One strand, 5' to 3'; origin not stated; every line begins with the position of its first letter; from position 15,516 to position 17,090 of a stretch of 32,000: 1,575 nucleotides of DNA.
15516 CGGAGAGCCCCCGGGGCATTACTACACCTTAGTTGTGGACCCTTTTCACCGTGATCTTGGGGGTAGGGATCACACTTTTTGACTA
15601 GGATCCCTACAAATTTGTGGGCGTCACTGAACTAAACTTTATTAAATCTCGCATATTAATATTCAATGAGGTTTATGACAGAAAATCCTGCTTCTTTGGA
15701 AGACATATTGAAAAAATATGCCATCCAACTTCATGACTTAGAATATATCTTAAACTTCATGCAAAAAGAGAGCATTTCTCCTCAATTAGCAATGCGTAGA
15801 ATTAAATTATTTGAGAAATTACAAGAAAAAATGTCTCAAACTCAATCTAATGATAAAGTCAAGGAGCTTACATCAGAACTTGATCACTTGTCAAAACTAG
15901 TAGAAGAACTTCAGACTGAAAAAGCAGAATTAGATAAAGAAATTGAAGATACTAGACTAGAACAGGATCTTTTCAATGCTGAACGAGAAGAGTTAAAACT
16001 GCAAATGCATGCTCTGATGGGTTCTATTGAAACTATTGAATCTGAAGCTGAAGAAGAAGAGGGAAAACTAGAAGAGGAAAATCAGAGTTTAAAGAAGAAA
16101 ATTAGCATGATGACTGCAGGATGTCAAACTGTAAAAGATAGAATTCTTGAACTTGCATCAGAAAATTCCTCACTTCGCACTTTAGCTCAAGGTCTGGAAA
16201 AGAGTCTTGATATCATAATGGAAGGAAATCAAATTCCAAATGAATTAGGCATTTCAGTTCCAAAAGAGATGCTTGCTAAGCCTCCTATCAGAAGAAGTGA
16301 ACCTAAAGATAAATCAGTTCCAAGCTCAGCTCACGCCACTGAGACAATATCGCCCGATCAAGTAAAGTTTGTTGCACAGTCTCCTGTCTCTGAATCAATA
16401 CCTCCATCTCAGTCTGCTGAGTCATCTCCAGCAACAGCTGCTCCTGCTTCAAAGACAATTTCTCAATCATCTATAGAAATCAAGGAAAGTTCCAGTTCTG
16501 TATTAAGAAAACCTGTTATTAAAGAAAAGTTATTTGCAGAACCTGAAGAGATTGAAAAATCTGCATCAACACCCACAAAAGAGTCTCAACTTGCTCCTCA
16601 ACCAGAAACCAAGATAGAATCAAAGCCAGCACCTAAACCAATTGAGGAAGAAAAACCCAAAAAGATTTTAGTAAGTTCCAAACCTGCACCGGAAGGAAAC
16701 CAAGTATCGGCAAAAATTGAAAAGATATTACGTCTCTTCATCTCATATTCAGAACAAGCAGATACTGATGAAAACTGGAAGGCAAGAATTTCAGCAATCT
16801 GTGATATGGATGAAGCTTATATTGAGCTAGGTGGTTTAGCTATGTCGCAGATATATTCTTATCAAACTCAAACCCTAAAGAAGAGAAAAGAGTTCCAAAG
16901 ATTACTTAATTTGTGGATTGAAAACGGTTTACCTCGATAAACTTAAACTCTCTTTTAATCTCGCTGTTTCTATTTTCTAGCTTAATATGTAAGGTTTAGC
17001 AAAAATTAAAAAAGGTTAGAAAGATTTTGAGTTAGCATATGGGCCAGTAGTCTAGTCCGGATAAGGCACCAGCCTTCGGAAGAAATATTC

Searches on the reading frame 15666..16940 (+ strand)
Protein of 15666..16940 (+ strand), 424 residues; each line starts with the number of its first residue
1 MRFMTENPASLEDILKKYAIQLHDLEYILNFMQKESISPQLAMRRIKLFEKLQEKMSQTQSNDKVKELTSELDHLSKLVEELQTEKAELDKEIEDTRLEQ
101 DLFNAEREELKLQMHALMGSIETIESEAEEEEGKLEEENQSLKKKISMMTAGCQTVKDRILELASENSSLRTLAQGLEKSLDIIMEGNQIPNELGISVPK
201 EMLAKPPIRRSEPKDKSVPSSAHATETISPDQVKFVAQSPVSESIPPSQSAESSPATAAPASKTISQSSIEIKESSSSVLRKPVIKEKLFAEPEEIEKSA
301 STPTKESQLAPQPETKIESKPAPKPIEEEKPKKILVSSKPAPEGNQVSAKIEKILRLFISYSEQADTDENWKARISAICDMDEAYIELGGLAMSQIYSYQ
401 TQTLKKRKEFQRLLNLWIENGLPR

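Call 14: search_protein_families(library=pfam, proteins=[window:15666-16940:+], max_evalue=0.01)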
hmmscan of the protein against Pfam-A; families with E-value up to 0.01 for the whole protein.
window:15666-16940:+ (424 aa): 1 family
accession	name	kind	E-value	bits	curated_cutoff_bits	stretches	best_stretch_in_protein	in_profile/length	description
PF14932.11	HAUS-augmin3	-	9e-05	22.5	29.4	1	51-165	48-161/260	HAUS augmin-like complex subunit 3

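Call 28: find_related_loci(query=window:15666-16940:+, collection=metagenome_contigs, flank=2000)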
Query window:15666-16940:+ (424 aa) in metagenome_contigs; peptide patterns used: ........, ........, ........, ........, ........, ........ (x = any residue, [..] = any of these).
600 stretches matched a pattern (row limit reached: there are more); 11 encode a relative of the query (tblastn E <= 1e-3); 11 distinct loci.
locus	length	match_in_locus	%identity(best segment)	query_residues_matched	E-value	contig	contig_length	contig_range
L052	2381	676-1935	62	1-424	6e-163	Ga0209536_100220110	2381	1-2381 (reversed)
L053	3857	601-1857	59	1-424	5e-151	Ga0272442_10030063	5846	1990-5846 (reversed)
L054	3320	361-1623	59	1-424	8e-151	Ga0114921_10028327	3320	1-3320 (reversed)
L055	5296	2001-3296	57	1-424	5e-140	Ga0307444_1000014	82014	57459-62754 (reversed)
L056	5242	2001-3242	52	4-424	2e-118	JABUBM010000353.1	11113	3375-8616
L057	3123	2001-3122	55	1-376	2e-114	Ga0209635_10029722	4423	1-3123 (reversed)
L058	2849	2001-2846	57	1-293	1e-97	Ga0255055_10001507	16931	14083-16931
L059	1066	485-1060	69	1-192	4e-89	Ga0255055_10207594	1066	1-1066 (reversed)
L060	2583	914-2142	52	1-424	2e-125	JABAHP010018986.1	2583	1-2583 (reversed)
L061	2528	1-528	53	231-424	3e-52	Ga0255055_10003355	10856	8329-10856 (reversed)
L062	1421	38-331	78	327-424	1e-50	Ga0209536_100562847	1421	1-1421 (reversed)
